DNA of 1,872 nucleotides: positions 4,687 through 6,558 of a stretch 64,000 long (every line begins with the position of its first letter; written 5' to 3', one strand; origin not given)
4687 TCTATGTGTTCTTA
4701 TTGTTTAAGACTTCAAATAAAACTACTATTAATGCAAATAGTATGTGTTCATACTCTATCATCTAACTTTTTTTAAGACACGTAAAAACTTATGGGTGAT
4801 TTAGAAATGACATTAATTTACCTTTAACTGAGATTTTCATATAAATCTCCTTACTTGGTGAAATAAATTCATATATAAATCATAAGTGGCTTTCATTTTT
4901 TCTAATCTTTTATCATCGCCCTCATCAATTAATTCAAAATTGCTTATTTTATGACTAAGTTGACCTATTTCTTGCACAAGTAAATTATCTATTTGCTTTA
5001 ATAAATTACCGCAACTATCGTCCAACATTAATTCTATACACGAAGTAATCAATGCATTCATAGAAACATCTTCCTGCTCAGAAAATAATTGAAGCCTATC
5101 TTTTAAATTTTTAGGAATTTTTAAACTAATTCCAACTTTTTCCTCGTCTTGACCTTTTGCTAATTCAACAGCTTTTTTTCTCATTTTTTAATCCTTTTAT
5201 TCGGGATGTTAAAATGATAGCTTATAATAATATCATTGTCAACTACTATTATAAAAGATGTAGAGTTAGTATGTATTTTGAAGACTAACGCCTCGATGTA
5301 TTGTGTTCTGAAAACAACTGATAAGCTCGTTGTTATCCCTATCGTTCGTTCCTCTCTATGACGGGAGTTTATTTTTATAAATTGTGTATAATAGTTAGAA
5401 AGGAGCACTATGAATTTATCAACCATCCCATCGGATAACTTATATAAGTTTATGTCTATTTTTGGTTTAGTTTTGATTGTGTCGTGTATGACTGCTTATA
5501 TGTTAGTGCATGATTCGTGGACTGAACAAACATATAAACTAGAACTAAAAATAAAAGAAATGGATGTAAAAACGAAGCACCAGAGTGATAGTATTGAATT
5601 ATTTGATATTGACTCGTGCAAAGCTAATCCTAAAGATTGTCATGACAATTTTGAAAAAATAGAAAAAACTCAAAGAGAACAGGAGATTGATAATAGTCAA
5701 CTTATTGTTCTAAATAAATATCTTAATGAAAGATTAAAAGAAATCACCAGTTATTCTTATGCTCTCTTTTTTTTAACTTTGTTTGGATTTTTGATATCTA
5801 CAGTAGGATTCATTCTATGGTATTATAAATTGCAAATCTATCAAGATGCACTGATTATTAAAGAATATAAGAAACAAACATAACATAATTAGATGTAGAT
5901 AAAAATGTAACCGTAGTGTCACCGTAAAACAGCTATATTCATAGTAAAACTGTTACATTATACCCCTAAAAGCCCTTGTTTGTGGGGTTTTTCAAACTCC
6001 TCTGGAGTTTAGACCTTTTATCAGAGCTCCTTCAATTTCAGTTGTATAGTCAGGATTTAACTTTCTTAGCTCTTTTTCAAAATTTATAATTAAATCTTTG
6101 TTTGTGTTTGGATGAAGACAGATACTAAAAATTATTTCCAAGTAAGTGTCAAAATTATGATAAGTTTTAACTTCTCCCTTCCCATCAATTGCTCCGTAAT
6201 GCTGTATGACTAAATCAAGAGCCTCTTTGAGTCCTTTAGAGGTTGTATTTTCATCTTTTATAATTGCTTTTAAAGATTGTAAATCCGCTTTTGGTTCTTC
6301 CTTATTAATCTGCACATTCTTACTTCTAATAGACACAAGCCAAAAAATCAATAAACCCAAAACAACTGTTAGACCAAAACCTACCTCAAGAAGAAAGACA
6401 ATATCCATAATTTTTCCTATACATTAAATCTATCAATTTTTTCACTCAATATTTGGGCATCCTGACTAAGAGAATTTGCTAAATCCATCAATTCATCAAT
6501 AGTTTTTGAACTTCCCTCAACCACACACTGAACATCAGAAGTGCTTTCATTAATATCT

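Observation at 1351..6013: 4.6-kb integrated element pairing a tyrosine integrase with a P2 gpA-type rolling-circle replicase and no virion or transfer genes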

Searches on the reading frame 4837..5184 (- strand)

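Call 4: search_protein_families(library=pfam, proteins=[window:4837-5184:-], max_evalue=0.1)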
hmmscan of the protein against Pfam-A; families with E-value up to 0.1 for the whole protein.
window:4837-5184:- (115 aa): 0 families

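Call 5: search_protein_families(library=phrogs, proteins=[window:4837-5184:-], max_evalue=0.1)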
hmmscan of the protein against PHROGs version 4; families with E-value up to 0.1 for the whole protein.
window:4837-5184:- (115 aa): 9 families
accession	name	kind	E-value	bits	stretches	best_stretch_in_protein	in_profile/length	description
phrog_582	-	transcription regulation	2.1e-05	25.8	1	12-55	53-96/105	Arc-like repressor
phrog_3180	-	transcription regulation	0.0078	17.2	1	15-56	4-45/50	Arc-like repressor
phrog_876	-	transcription regulation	0.0082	16.7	1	8-56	56-107/239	transcriptional repressor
phrog_9615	-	unknown function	0.012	15.8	1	8-57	52-101/349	-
phrog_26494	-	unknown function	0.024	15.4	1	46-99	120-172/254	-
phrog_2685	-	other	0.026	15.9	1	20-88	22-97/161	partition protein ATPase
phrog_29983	-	unknown function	0.047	15.2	0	17-47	89-119/131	-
phrog_795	-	other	0.048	15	1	14-54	15-55/116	partition protein ATPase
phrog_3887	-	transcription regulation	0.068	13.9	0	20-52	22-54/61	transcriptional regulator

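Call 41: search_protein_families(library=padloc, proteins=[window:4837-5184:-], max_evalue=0.05)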
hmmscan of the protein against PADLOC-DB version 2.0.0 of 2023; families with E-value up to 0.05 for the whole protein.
window:4837-5184:- (115 aa): 0 families

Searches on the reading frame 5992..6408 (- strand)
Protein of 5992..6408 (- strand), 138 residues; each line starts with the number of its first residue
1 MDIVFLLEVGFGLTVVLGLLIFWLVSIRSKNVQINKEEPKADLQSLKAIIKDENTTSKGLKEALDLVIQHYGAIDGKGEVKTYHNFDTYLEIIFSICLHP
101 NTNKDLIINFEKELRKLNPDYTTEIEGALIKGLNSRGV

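Call 4: search_protein_families(library=pfam, proteins=[window:5992-6408:-], max_evalue=0.1)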
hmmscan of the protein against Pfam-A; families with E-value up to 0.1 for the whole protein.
window:5992-6408:- (138 aa): 1 family
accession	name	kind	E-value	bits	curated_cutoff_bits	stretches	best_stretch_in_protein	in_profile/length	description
PF20195.4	DUF6558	-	0.028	14.9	24.1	1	59-117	31-88/140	Phage tail protein N-terminal domain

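Call 5: search_protein_families(library=phrogs, proteins=[window:5992-6408:-], max_evalue=0.1)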
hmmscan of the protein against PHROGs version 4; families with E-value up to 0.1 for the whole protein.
window:5992-6408:- (138 aa): 2 families
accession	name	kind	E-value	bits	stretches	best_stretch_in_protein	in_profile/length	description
phrog_6809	-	unknown function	0.013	16.4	0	76-130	81-134/168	-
phrog_4031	-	unknown function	0.084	12.3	1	31-121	508-596/626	-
